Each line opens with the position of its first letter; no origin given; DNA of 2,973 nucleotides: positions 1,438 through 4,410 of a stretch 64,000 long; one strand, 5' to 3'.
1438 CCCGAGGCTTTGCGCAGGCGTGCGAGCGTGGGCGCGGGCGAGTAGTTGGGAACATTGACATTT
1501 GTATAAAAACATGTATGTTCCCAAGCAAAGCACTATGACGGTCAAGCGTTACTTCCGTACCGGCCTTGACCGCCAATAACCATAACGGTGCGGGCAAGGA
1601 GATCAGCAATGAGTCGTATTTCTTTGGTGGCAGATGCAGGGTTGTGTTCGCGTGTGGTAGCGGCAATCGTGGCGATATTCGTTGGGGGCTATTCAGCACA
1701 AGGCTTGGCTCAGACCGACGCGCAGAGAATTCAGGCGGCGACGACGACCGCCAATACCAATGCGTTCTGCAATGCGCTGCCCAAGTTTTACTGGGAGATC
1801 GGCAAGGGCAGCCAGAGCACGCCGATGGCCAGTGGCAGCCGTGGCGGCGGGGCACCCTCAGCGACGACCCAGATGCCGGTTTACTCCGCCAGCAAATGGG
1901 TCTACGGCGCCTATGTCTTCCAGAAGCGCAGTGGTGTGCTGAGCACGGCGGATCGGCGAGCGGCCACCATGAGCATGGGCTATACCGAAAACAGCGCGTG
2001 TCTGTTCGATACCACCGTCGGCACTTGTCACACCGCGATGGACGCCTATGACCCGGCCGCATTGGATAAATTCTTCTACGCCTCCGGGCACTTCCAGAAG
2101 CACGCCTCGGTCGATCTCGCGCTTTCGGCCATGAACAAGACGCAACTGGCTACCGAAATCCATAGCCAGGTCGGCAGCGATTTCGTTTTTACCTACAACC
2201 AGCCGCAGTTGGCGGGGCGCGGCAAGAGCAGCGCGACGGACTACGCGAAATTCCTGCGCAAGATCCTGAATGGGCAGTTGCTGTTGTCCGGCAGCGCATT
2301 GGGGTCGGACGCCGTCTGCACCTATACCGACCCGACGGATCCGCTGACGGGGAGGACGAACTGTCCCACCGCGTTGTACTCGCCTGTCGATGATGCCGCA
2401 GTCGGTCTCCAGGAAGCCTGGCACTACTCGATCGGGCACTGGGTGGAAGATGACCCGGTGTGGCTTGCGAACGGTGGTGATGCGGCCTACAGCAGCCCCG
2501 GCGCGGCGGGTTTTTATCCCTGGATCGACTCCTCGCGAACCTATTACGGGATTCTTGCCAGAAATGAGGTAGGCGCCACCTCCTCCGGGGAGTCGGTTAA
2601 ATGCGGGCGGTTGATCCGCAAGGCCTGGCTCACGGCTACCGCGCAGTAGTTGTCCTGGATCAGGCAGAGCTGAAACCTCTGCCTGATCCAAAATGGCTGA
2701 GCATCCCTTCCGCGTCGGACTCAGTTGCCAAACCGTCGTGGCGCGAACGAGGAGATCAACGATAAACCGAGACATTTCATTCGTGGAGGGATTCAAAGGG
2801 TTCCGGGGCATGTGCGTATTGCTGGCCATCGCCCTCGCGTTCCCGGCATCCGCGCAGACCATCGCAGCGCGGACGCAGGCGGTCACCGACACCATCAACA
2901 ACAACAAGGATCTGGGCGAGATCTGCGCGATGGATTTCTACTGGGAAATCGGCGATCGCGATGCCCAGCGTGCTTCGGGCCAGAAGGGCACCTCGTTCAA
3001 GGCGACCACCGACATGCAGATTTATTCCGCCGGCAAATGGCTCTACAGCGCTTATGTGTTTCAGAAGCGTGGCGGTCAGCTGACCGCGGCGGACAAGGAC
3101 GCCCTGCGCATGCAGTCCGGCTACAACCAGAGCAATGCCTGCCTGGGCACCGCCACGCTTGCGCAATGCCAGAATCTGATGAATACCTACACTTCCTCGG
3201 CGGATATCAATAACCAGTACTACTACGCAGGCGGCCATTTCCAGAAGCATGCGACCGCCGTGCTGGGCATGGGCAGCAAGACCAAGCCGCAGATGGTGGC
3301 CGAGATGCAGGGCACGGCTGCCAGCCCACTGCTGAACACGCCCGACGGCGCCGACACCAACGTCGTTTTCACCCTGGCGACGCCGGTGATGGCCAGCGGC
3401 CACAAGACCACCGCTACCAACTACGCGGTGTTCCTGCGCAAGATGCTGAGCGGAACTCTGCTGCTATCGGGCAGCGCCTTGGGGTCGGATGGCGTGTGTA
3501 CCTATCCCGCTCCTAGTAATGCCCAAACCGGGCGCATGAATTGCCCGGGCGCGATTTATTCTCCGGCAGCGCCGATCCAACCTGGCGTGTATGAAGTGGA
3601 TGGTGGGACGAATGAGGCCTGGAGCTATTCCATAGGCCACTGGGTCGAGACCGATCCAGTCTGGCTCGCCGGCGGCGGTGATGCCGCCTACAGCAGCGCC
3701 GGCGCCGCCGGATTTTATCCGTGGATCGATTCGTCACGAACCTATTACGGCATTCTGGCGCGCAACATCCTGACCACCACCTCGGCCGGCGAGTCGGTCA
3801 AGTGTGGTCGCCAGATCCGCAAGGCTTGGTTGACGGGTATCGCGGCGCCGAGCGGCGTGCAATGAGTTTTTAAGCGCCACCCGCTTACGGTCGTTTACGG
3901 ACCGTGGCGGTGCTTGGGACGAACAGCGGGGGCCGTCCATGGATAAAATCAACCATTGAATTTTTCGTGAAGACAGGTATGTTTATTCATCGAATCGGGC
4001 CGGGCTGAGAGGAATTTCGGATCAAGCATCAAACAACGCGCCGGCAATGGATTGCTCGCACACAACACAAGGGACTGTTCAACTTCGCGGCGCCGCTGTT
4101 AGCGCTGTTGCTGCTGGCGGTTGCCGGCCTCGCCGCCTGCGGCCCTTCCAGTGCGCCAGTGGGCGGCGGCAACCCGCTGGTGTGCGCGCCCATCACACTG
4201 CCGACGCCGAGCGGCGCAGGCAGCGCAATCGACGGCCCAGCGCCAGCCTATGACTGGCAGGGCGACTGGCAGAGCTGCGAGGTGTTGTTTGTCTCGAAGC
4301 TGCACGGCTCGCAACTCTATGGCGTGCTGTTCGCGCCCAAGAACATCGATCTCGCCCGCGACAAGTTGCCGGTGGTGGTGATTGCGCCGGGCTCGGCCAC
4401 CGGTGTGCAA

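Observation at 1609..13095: Six co-directional secreted serine hydrolase genes (two tandem paralog pairs) linked to DUF1329 and CoA-activation genes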

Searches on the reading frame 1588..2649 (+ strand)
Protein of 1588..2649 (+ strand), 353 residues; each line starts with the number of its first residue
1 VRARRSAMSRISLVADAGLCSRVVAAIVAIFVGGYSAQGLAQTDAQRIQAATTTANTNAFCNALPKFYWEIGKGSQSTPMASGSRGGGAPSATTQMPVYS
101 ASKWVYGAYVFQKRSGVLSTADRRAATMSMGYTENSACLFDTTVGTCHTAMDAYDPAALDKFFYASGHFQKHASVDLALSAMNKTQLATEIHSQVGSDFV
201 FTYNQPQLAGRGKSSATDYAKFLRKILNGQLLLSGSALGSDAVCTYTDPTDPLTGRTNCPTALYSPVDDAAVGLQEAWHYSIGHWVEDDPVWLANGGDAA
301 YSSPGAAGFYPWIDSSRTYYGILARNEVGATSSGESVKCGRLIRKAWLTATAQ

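Call 4: search_protein_families(library=pfam, proteins=[window:1588-2649:+], max_evalue=0.1)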
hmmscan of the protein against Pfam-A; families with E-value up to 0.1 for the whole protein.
window:1588-2649:+ (353 aa): 0 families

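Call 5: search_protein_families(library=ncbifam, proteins=[window:1588-2649:+], max_evalue=0.1)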
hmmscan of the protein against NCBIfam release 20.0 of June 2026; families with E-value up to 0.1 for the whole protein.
window:1588-2649:+ (353 aa): 0 families

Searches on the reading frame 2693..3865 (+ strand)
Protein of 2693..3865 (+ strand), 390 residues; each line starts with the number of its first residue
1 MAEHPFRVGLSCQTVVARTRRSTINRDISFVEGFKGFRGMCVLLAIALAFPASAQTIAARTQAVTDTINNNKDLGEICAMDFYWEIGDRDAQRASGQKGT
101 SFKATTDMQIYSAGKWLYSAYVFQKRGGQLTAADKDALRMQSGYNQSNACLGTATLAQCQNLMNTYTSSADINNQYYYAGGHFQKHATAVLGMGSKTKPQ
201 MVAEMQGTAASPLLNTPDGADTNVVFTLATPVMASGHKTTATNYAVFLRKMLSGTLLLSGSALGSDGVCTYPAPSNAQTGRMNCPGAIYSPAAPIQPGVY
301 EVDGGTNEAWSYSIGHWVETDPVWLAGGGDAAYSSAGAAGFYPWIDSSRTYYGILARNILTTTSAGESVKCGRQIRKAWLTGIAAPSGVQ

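Call 4: search_protein_families(library=pfam, proteins=[window:2693-3865:+], max_evalue=0.1)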
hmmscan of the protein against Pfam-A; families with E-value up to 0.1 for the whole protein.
window:2693-3865:+ (390 aa): 0 families

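Call 5: search_protein_families(library=ncbifam, proteins=[window:2693-3865:+], max_evalue=0.1)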
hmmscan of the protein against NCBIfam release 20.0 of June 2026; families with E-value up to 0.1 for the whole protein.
window:2693-3865:+ (390 aa): 2 families
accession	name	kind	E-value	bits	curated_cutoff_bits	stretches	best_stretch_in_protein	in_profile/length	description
NF052559.1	MthAcHydAcmB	equivalog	0.016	14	550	1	200-362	214-372/391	methyl acetate hydrolase AcmB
NF041742.1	WGxxGxxG_fam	subfamily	0.054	14.1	35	0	40-70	10-40/69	WGxxGxxG family protein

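Call 9: search_solved_structures(query=window:2693-3865:+, max_evalue=1, show_alignments=2)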
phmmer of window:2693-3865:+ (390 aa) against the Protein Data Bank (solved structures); distinct sequences matched with E-value up to 1: 1.
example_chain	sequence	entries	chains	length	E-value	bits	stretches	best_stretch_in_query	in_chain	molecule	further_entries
5tgf_A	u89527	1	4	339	0.025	16.9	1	293-358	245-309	Uncharacterized protein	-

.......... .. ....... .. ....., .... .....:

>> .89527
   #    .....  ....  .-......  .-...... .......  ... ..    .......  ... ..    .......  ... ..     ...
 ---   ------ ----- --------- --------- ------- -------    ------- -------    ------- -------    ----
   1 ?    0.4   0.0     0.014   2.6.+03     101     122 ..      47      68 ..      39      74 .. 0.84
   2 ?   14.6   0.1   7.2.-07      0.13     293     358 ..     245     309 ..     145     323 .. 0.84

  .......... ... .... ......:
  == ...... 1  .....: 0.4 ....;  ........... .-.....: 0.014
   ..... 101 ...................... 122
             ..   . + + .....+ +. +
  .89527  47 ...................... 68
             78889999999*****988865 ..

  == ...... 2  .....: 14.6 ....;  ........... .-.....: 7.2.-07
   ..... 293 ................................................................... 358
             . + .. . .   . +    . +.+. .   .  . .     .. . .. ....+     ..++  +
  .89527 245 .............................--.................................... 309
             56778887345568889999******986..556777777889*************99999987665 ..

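Call 12: find_homologous_proteins(query=window:2693-3865:+, max_evalue=0.001)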
Query window:2693-3865:+ (390 aa): 375 proteins with E <= 0.001 among 8000 candidates; the best 120 are listed.
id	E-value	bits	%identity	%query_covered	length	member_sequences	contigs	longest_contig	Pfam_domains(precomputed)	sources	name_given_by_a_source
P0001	2.9e-233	792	100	90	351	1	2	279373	-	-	-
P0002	9.3e-184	629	79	89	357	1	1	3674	-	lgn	-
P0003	1.4e-155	536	68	92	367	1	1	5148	-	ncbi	-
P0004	2.1e-145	503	68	88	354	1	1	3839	-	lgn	-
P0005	1.3e-135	470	65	88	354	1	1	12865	-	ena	-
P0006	2.7e-113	397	57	88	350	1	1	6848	-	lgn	-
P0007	7.2e-95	336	52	78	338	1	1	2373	-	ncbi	-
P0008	3.1e-94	334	48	93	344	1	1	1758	-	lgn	-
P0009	5.2e-94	334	55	78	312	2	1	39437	-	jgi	jgi:hypothetical protein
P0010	6.8e-94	333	54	78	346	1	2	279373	-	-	-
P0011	2.1e-90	322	52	78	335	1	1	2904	-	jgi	-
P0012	1.8e-89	319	52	78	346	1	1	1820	-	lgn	-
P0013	5.0e-89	317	52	78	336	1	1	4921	-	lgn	-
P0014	1.3e-88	316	53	78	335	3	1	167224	-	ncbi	-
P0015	7.8e-88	313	49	95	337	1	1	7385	-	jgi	jgi:hypothetical protein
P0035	4.7e-81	291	51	77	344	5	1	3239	PF00144.30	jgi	jgi:hypothetical protein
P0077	2.0e-54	203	42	85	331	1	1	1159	PF00144.30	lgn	-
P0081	4.7e-54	202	42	84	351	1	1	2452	PF00144.30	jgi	jgi:hypothetical protein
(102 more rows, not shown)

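Call 15: find_related_loci(query=A1, collection=genome_contigs, flank=10000)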
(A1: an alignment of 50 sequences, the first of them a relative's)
Query A1 (351 aa) in genome_contigs; peptide patterns used: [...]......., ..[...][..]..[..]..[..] (x = any residue, [..] = any of these).
463 stretches matched a pattern; 433 encode a relative of the query (tblastn E <= 1e-3); the best 80 are kept; 80 distinct loci.
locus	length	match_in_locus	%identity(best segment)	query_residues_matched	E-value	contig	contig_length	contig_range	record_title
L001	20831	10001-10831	53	43-345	3e-97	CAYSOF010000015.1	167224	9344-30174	MAG TPA_asm: uncultured Candidatus Binatia bacterium isolate binchicken_co179_115 genome assembly, contig: NODE_433_leng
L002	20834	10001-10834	51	42-345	2e-91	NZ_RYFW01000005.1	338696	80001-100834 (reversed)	Peristeroidobacter agariperforans strain KA5-B Scaffold5_1, whole genome shotgun sequence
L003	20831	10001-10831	51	43-345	4e-89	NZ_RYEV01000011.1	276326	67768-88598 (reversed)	Peristeroidobacter soli strain JW-3 Scaffold10_1, whole genome shotgun sequence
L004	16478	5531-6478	43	5-343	2e-69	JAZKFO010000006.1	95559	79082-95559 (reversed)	MAG: Pseudomonadota bacterium isolate DC_RB_04_SPN110320-bin004 DCRB04SPN_B004_0_000000000006, whole genome shotgun sequ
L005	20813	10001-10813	41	43-345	2e-65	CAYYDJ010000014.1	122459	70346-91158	MAG TPA_asm: uncultured Rubrivivax sp. isolate binchicken_co351_1 genome assembly, contig: NODE_126_length_122459_cov_68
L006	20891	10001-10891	41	12-345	2e-65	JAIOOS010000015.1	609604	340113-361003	MAG: Burkholderiales bacterium isolate LakeFargette_0920_ALND_MAG_70_71 LacPavin_0920_ALND_scaffold_273202, whole genome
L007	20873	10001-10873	42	12-345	6e-65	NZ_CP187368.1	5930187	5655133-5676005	Rubrivivax sp. RP6-9 chromosome, complete genome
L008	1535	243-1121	40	13-345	2e-68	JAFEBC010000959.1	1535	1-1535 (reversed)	MAG: Deltaproteobacteria bacterium isolate SZAS-2 LIN-364__959__length-1535, whole genome shotgun sequence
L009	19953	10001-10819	45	43-345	5e-65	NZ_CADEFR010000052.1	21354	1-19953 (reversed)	MAG: uncultured Methylibium sp. isolate Methylibium sp. RBC061, whole genome shotgun sequence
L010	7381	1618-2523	40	13-345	4e-65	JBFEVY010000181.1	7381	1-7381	MAG: Spongiibacteraceae bacterium isolate Mix_mud08.2021.06.44 k141_1109300_length_7381_cov_8.0000, whole genome shotgun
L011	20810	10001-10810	44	43-345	8e-65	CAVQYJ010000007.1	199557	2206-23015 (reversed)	MAG: uncultured Alphaproteobacteria bacterium isolate MFD04651.bin.1.122 genome assembly, contig: contig_20008, whole ge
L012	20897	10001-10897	39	12-345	2e-64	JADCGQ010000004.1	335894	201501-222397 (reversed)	MAG: Rubrivivax sp. isolate M017S1SP2A74QC M017S1_4, whole genome shotgun sequence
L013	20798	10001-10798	43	43-346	4e-64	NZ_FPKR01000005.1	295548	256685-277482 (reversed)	Chitinimonas taiwanensis DSM 18899, whole genome shotgun sequence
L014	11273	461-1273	42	43-345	5e-64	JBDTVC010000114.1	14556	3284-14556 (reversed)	MAG: Burkholderiales bacterium isolate cluster3_bin.59 NODE_16495_length_14556_cov_12.602579, whole genome shotgun seque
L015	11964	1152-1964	44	43-343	6e-64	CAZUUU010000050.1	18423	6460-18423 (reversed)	MAG TPA_asm: uncultured Methylibium sp. isolate SRP287051_co1_41 genome assembly, contig: NODE_4216_length_18423_cov_12.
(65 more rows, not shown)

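Call 20: predict_structure(alignment_id=A1)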
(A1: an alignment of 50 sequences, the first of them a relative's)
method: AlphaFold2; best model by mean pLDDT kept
length: 351 residues; sequences in the alignment: 50
mean_pLDDT: 91.8   pTM: 0.91
mean pLDDT of the five models: 91.8, 91.2, 90.5, 90.2, 89.7
residues with pLDDT >= 90: 275; 70-90: 55; 50-70: 20; < 50: 1
segments of 3 or more residues with pLDDT < 50: none
pLDDT, mean of each block of 10 residues (from residue 1): 59 86 98 90 98 97 98 97 96 97 87 91 74 87 95 96 90 79 88 95 98 95 96 97 96 89 81 98 97 97 98 98 93 97 91 60
secondary structure, 60 per line:
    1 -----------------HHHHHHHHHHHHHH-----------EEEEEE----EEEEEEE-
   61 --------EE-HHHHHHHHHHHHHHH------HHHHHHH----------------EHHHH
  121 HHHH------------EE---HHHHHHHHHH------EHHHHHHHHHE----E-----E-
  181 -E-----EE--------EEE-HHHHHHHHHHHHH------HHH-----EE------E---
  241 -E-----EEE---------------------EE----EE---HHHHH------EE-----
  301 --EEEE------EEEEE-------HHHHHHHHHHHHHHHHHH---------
elements in order: H18-31 E43-48 E53-59 H72-86 H93-99 H117-124 H142-151 H159-167 E198-200 H202-214 E248-250 H283-287 E303-306 E313-317 H325-342

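Call 24: fold_search(model_id=the predicted structure, library=pdb)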
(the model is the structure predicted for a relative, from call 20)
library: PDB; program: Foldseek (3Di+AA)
matches with E <= 10: 805; with E <= 0.001: 323
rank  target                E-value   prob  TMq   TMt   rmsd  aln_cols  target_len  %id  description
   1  5tgf_D                1.0e-09  1.00  0.48  0.51   8.9       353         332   19  Crystal structure of putative beta-lactamase from Bacteroides dorei DSM 17855 (released 2016-10-26)
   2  5tgf_A                1.3e-09  1.00  0.51  0.53  10.1       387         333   17  Crystal structure of putative beta-lactamase from Bacteroides dorei DSM 17855 (released 2016-10-26)
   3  7u1b                  6.6e-09  1.00  0.49  0.43  15.0       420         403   14  Crystal structure of EstG in complex with tantalum cluster (released 2023-01-11)
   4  7uda                  1.2e-08  1.00  0.51  0.46  13.7       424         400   14  Structure of the EstG (released 2023-01-11)
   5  7u1c                  1.6e-08  1.00  0.54  0.48  13.2       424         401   15  Structure of EstG crystalized with SO4 and Tris (released 2023-01-11)
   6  9s7k_A                2.6e-08  1.00  0.55  0.56   7.0       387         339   11  INCYPRO crosslinked dimer of the D-stereospecific hydrolase dHy1 (released 2026-04-01)
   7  4lcl_B                5.9e-08  1.00  0.47  0.41  12.2       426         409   13  Simvastatin Synthase (LOVD), from Aspergillus Terreus, LovD6 mutant (simh6208) (released 2014-04-02)
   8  1ikg                  6.9e-08  1.00  0.54  0.55   9.5       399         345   12  MICHAELIS COMPLEX OF STREPTOMYCES R61 DD-PEPTIDASE WITH A SPECIFIC PEPTIDOGLYCAN SUBSTRATE FRAGMENT (released 2002-09-11)
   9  7atl                  8.7e-08  1.00  0.52  0.48  12.3       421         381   14  EstCE1, a hydrolase with promiscuous acyltransferase activity (released 2020-11-18)
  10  4lcm_A                8.7e-08  1.00  0.45  0.40  13.1       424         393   13  Simvastatin Synthase (LOVD), from Aspergillus Terreus, LovD9 mutant (simh9014) (released 2014-04-02)
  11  4lcl_A                9.8e-08  1.00  0.42  0.38  13.2       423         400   12  Simvastatin Synthase (LOVD), from Aspergillus Terreus, LovD6 mutant (simh6208) (released 2014-04-02)
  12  7pp3_A                1.0e-07  1.00  0.53  0.47  11.0       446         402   11  STRUCTURE OF ESTER-HYDROLASE EH7 FROM THE METAGENOME OF MARINE SEDIMENTS AT MILAZZO HARBOR (SICILY, ITALY) (released 2022-07-06)
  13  3i7j_B                1.2e-07  1.00  0.50  0.64   8.2       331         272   12  Crystal Structure of a beta-lactamase (Mb2281c) from Mycobacterium bovis, Northeast Structural Genomics Consortium Tar (released 2009-07-14)
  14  7pp3_B                1.2e-07  1.00  0.54  0.48  10.5       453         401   12  STRUCTURE OF ESTER-HYDROLASE EH7 FROM THE METAGENOME OF MARINE SEDIMENTS AT MILAZZO HARBOR (SICILY, ITALY) (released 2022-07-06)
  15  9sn1                  1.8e-07  1.00  0.53  0.31   9.8       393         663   12  Lip3 DL-peptidase in the apo-state (released 2026-02-18)
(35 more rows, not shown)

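Call 78: find_encoding_contigs(protein=P0005, flank=10000, max_places=2)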
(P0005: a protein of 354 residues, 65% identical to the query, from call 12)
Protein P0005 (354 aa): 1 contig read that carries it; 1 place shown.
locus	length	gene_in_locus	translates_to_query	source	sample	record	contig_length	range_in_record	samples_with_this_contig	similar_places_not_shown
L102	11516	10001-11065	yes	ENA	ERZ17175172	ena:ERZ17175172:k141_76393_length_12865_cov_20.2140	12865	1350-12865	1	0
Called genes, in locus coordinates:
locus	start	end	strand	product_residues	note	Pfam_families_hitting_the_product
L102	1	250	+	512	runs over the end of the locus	PF00135:COesterase, PF20434:BD-FAE, PF00326:Peptidase_S9 (weak), PF07859:Abhydrolase_3 (weak), PF00135:COesterase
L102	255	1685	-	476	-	PF00501:AMP-binding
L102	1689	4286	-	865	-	PF07715:Plug, PF00593:TonB_dep_Rec_b-barrel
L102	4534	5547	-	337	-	PF12625:Arabinose_bd, PF12833:HTH_18, PF00165:HTH_AraC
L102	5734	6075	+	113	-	PF13442:Cytochrome_CBB3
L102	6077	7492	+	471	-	PF01565:FAD_binding_4, PF04030:ALO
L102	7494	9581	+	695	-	PF01168:Ala_racemase_N, PF00440:TetR_N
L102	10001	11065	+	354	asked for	-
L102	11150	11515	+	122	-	?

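Call 96: find_encoding_contigs(protein=P0002, flank=5000, max_places=2)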
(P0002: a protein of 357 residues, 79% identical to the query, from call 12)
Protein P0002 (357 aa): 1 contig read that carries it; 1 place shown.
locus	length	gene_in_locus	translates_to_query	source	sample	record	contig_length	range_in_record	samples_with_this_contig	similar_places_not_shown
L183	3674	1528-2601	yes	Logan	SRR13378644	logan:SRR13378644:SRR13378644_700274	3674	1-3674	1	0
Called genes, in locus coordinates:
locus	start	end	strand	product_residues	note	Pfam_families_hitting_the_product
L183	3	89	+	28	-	?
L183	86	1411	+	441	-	-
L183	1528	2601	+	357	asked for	-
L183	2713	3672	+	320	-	?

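Call 97: find_encoding_contigs(protein=P0003, flank=5000, max_places=2)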
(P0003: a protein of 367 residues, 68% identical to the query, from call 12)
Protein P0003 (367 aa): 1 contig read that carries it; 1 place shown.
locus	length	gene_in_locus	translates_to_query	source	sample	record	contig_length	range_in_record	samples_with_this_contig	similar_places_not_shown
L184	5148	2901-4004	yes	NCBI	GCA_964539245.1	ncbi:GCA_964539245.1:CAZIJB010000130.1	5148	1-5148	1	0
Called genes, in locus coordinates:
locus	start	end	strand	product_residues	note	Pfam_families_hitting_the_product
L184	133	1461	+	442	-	PF07690:MFS_1, PF03137:OATP (weak)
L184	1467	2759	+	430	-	PF00326:Peptidase_S9 (faint)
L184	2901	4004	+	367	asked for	-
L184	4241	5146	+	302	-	?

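Call 101: search_protein_families(library=pfam, alignment_id=A1, max_evalue=0.01)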
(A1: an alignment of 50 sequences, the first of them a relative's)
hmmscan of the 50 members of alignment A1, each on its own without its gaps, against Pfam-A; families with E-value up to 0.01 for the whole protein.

A. member 1, P0001 (351 aa): 0 families

B. families by the number of members that match (of 50 scanned): 2 families
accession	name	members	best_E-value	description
PF00144.29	Beta-lactamase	7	1.6e-05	Beta-lactamase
PF13354.11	Beta-lactamase2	1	0.0072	Beta-lactamase enzyme family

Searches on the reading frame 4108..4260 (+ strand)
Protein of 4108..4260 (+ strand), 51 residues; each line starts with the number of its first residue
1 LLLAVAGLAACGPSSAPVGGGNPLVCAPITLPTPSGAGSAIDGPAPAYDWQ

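Call 70: search_protein_families(library=ncbifam, proteins=[window:4108-4260:+], max_evalue=10)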
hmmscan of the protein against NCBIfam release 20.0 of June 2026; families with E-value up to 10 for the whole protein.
window:4108-4260:+ (51 aa): 0 families
